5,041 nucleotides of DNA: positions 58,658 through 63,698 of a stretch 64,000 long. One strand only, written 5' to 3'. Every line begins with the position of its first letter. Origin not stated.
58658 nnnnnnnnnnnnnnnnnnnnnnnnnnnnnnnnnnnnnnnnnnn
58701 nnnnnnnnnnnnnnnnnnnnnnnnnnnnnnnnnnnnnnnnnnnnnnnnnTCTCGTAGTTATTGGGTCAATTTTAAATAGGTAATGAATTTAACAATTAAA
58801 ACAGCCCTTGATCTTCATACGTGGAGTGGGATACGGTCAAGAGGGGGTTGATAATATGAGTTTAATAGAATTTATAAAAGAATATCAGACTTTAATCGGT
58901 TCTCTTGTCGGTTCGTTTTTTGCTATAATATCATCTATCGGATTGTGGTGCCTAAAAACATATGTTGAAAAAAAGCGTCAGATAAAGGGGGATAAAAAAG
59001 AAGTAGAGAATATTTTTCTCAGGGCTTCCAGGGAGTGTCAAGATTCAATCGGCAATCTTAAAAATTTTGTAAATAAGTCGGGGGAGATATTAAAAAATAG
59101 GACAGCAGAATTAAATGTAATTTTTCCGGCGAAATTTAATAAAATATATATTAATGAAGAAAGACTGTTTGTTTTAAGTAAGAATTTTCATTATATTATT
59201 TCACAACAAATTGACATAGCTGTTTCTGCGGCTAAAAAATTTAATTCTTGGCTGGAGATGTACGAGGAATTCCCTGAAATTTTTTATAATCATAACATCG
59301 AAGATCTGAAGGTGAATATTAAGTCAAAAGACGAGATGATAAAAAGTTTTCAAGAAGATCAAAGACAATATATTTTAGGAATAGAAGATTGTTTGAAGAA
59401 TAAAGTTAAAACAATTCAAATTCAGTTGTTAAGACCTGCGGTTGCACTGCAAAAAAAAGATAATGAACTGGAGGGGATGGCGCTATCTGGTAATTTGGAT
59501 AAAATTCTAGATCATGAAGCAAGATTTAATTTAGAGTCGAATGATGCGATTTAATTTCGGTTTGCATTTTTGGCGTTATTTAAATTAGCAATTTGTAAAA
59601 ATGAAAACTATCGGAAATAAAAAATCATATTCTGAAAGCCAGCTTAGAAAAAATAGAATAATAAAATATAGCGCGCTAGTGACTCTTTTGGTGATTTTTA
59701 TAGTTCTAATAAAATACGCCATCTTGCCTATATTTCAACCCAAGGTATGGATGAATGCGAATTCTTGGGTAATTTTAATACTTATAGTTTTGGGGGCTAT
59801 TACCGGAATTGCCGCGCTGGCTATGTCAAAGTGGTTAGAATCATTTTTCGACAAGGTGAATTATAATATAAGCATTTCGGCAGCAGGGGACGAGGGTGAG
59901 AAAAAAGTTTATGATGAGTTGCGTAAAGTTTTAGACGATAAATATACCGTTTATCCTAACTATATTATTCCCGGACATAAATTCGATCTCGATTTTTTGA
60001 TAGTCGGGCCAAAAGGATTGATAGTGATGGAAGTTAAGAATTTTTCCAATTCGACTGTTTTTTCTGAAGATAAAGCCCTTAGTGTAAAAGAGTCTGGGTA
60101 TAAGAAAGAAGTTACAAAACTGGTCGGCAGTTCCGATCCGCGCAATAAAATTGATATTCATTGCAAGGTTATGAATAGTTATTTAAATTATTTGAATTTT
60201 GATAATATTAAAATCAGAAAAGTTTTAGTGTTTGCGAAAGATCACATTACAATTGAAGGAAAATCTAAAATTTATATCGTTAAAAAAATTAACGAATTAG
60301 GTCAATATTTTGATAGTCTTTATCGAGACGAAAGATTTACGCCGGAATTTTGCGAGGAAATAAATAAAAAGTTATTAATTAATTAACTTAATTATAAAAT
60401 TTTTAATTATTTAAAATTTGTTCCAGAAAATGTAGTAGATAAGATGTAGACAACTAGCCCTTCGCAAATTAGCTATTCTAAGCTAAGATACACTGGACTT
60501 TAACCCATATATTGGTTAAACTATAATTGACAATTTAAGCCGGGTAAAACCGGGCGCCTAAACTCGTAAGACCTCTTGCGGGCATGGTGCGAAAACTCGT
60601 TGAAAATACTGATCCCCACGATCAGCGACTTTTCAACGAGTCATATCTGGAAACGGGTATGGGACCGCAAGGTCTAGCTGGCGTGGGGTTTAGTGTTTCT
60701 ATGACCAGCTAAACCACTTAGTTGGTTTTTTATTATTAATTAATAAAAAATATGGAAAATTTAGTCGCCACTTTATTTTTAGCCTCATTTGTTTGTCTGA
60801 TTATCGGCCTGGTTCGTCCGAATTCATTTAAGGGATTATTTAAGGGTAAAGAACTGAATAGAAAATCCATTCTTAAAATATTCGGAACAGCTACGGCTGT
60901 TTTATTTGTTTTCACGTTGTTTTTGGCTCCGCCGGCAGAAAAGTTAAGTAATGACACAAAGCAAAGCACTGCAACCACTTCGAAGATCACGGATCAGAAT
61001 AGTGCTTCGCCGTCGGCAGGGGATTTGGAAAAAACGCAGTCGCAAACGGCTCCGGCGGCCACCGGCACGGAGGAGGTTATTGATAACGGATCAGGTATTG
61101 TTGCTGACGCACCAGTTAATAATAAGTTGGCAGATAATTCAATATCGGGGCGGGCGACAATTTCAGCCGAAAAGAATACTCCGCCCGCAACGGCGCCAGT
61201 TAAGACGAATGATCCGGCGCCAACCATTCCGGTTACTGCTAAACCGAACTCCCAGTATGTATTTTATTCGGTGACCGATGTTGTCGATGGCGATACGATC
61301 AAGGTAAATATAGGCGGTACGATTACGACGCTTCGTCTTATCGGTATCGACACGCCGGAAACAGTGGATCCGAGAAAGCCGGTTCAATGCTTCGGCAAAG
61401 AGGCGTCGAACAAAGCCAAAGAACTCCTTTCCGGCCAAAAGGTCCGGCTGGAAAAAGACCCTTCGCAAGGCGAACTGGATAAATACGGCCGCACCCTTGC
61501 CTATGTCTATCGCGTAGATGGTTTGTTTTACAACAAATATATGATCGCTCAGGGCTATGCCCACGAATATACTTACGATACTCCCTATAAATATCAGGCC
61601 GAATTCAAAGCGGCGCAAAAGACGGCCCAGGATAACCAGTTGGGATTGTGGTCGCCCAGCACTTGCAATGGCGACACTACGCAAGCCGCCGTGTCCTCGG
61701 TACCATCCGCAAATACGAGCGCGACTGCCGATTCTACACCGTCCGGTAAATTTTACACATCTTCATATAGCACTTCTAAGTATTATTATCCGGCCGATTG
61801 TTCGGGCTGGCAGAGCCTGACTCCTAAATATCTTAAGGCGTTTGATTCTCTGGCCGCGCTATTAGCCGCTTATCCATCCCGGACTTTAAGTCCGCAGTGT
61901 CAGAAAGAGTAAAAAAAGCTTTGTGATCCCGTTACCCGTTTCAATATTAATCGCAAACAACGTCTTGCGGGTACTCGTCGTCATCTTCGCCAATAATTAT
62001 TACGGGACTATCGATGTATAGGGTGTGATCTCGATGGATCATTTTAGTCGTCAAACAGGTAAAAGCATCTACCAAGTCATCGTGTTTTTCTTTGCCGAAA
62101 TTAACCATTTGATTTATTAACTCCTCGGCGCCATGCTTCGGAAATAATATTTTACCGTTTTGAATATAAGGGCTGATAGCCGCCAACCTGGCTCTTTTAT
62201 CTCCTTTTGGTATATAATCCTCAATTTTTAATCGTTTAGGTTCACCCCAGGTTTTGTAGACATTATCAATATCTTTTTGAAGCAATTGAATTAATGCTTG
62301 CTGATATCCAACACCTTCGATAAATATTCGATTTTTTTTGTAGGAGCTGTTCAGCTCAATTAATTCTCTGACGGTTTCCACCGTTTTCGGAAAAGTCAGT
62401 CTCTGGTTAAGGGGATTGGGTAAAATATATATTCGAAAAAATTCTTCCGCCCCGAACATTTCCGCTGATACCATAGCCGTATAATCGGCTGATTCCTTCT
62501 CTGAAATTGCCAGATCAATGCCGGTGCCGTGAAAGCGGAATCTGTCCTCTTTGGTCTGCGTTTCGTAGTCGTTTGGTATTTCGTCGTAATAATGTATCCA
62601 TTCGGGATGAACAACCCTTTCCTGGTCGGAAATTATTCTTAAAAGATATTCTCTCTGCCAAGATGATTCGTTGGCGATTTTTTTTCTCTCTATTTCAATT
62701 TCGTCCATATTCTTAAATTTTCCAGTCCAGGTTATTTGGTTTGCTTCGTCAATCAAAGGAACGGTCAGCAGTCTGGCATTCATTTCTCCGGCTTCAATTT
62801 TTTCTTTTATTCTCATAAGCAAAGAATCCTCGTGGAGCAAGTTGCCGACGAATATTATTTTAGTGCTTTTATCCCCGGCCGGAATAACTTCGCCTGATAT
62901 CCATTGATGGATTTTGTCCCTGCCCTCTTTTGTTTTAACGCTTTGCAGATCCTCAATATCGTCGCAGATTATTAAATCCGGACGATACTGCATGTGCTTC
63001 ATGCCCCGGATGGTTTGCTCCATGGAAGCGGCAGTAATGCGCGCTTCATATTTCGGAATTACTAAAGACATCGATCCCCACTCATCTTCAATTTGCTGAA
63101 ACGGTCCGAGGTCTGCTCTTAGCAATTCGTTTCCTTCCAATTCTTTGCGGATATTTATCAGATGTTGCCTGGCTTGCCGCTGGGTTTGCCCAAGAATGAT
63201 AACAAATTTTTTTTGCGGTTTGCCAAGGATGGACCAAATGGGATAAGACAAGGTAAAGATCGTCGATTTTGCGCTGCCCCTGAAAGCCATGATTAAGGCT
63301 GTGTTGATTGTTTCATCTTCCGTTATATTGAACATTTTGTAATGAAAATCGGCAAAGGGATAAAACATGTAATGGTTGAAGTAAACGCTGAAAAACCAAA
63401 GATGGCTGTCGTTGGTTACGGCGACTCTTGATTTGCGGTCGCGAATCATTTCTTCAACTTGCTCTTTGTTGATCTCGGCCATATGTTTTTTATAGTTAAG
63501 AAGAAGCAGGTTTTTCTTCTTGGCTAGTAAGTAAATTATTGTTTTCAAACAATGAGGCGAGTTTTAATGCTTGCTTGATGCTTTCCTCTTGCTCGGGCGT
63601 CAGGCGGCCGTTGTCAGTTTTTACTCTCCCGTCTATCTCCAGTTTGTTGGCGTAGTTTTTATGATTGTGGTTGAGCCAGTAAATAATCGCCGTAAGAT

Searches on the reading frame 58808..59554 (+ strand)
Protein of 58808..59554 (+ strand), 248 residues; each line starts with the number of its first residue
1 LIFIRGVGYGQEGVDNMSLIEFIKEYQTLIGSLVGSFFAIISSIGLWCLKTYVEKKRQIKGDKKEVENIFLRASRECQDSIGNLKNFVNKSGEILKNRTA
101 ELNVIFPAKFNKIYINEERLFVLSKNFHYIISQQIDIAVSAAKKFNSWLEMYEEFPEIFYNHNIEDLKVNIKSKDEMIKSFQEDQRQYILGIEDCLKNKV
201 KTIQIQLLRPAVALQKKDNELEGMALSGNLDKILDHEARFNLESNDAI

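Call 3: search_protein_families(library=pfam, proteins=[window:58808-59554:+], max_evalue=0.01)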
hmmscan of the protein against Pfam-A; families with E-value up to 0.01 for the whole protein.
window:58808-59554:+ (248 aa): 0 families

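Call 4: search_protein_families(library=padloc, proteins=[window:58808-59554:+], max_evalue=0.01)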
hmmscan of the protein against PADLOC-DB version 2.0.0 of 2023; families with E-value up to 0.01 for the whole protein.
window:58808-59554:+ (248 aa): 1 family
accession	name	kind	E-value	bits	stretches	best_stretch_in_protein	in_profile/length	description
PDLC00008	DruD1|DruD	-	0.0016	15.6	1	38-128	28-109/338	Unknown function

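Call 9: search_protein_families(library=ncbifam, proteins=[window:58808-59554:+], max_evalue=0.01)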
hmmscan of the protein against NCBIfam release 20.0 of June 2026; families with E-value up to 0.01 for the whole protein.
window:58808-59554:+ (248 aa): 0 families

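Call 10: search_protein_families(library=phrogs, proteins=[window:58808-59554:+], max_evalue=0.01)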
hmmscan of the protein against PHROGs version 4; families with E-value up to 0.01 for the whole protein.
window:58808-59554:+ (248 aa): 0 families

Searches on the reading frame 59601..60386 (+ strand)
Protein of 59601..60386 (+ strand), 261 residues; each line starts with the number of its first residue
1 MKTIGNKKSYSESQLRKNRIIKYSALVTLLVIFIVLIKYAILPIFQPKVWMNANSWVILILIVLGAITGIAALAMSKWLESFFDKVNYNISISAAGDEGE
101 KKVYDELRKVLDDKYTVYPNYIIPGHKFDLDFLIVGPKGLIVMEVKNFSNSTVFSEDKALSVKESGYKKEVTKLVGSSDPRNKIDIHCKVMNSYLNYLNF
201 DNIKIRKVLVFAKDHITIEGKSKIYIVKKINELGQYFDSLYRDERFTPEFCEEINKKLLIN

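Call 3: search_protein_families(library=pfam, proteins=[window:59601-60386:+], max_evalue=0.01)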
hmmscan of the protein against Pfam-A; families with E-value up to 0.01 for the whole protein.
window:59601-60386:+ (261 aa): 2 families
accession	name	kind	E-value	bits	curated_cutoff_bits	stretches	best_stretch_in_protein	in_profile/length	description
PF08378.17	NERD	-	1.9e-16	61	22.1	1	96-211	2-110/111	Nuclease-related domain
PF03649.18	UPF0014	-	0.0099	15.7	22.6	0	1-84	66-148/242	Uncharacterised protein family (UPF0014)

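Call 4: search_protein_families(library=padloc, proteins=[window:59601-60386:+], max_evalue=0.01)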
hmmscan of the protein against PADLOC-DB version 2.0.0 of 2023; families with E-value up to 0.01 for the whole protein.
window:59601-60386:+ (261 aa): 2 families
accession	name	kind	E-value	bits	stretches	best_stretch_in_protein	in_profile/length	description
PDLC01087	C3a187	-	5.8e-06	23.4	1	92-160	11-78/559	NERD+UvrD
PDLC01394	Cas11a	-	0.0015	17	1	172-244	32-101/155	CAS-I-A; effector_SS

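Call 9: search_protein_families(library=ncbifam, proteins=[window:59601-60386:+], max_evalue=0.01)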
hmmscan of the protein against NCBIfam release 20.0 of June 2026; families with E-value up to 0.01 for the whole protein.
window:59601-60386:+ (261 aa): 1 family
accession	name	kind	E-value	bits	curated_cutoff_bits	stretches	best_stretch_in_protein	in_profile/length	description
NF047741.1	antiphage_MADS6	equivalog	1.8e-10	40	460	1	92-243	7-152/612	methylation-associated defense system protein kinase MAD6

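Call 10: search_protein_families(library=phrogs, proteins=[window:59601-60386:+], max_evalue=0.01)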
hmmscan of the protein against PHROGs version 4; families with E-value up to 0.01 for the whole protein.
window:59601-60386:+ (261 aa): 0 families

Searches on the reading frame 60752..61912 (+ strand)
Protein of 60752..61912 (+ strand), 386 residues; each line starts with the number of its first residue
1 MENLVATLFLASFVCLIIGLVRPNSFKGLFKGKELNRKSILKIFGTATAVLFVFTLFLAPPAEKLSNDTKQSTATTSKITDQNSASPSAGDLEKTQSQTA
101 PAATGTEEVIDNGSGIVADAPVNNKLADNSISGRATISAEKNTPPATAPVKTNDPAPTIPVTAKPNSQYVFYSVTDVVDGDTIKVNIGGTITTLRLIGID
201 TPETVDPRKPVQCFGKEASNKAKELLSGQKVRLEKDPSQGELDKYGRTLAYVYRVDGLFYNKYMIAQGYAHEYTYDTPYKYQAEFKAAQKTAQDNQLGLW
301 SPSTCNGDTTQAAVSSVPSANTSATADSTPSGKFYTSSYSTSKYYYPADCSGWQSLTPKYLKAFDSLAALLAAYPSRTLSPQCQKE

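Call 3: search_protein_families(library=pfam, proteins=[window:60752-61912:+], max_evalue=0.01)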
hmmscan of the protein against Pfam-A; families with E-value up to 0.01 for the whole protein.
window:60752-61912:+ (386 aa): 1 family
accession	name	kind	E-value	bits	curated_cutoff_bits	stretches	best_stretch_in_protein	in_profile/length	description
PF00565.23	SNase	-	9.3e-26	90.8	21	1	193-301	1-106/107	Staphylococcal nuclease homologue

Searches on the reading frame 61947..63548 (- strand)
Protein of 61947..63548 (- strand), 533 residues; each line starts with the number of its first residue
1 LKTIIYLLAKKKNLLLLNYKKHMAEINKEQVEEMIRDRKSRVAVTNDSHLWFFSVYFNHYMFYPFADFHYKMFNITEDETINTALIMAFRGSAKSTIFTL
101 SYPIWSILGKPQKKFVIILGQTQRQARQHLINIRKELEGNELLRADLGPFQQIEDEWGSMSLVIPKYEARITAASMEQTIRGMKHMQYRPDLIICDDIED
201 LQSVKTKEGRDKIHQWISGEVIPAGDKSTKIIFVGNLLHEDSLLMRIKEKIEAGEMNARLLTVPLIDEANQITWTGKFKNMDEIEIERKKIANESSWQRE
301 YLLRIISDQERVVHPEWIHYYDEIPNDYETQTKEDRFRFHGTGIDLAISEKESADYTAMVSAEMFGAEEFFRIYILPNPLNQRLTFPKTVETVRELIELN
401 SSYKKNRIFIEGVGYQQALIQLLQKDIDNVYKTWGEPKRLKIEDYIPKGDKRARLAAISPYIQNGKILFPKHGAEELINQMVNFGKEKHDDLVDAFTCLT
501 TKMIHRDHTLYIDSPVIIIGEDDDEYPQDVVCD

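Call 3: search_protein_families(library=pfam, proteins=[window:61947-63548:-], max_evalue=0.01)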
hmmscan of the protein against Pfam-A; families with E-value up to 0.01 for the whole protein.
window:61947-63548:- (533 aa): 1 family
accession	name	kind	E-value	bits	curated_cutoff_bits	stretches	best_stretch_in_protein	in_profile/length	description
PF17289.8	Terminase_6C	-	5e-08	33.5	22.6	1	343-496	2-148/155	Terminase RNaseH-like domain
